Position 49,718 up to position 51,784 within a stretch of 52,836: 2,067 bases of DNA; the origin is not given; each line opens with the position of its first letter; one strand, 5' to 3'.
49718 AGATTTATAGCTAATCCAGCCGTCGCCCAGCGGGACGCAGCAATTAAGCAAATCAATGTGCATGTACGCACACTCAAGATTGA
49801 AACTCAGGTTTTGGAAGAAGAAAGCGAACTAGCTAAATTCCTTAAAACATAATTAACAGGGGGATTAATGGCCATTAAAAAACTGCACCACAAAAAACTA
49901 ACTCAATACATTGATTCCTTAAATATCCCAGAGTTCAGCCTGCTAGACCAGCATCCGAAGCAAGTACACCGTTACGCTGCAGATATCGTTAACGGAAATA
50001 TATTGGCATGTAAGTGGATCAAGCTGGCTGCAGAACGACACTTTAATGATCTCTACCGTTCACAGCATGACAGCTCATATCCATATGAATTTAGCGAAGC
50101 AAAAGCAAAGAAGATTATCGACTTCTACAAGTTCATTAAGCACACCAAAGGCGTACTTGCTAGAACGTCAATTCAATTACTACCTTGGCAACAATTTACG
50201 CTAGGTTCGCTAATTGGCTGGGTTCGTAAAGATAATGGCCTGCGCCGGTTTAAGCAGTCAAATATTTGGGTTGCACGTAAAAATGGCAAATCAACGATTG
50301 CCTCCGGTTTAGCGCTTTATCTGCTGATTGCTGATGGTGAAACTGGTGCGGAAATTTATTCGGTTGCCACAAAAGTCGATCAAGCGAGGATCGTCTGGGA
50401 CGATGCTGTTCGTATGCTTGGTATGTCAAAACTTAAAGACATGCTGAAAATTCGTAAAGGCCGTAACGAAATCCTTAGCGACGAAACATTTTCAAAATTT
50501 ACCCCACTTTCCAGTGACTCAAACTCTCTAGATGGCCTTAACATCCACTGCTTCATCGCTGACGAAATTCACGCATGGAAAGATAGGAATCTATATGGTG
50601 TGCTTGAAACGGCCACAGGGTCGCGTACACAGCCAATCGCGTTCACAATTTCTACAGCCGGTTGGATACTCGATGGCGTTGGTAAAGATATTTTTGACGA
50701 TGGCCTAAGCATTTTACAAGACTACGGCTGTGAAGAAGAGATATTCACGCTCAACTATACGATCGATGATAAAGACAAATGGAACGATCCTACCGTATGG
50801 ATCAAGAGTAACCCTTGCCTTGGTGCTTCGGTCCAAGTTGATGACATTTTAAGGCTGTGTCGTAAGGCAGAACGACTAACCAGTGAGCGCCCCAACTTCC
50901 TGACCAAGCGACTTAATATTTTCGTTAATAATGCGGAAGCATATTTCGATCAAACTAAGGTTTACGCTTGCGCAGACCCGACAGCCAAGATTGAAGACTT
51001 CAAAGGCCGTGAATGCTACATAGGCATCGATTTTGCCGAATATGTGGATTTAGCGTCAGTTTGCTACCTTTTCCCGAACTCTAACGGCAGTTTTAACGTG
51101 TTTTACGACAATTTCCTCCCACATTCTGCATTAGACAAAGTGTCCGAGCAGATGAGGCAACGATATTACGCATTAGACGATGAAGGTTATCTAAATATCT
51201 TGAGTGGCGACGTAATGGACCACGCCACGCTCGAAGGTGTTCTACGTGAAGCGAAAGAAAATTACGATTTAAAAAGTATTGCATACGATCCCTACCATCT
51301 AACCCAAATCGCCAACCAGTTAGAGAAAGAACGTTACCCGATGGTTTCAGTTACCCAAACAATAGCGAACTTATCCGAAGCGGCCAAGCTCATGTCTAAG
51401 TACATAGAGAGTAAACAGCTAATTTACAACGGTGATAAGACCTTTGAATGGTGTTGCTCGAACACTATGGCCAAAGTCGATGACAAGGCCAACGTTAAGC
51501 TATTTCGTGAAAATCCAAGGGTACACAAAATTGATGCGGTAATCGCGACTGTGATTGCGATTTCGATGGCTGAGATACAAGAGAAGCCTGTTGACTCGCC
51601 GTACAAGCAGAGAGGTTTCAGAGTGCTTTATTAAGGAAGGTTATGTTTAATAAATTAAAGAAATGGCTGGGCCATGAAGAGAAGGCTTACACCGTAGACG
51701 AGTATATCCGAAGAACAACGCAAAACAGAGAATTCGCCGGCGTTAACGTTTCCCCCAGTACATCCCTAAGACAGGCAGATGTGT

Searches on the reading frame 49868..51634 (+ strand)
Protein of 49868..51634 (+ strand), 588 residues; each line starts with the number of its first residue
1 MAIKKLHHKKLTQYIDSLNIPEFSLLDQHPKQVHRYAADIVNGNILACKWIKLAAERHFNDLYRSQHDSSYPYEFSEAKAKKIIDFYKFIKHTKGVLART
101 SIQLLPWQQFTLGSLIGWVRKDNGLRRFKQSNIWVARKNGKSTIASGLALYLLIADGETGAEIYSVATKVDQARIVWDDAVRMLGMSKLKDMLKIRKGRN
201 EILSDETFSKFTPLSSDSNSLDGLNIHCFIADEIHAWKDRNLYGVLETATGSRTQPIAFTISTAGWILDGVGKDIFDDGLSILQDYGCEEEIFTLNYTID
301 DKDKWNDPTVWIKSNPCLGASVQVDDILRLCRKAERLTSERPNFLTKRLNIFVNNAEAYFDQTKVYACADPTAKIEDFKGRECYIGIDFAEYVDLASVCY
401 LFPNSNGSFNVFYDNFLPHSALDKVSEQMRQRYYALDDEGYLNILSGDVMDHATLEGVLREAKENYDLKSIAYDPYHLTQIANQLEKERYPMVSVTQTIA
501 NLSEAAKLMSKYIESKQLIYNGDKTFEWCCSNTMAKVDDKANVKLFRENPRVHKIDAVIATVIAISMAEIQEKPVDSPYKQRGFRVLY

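Call 56: search_protein_families(library=phrogs, proteins=[window:49868-51634:+], max_evalue=0.001)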
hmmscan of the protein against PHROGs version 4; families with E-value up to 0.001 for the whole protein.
window:49868-51634:+ (588 aa): 7 families
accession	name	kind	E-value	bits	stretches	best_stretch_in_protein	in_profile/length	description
phrog_9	-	head and packaging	5e-147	493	1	27-580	168-675/812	terminase large subunit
phrog_2699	-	head and packaging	1.5e-73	248.5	1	281-575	7-300/315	terminase large subunit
phrog_4914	-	head and packaging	1.3e-53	182.8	1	32-228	10-212/213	terminase large subunit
phrog_10517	-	head and packaging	6.9e-42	144.3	1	30-176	34-177/207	terminase large subunit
phrog_7331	-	head and packaging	1.4e-14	54.7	1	477-573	2-97/113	terminase large subunit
phrog_2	-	head and packaging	1.8e-09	37.9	1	133-475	282-534/807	terminase large subunit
phrog_37124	-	unknown function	6e-06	27.1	1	388-511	2-140/143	-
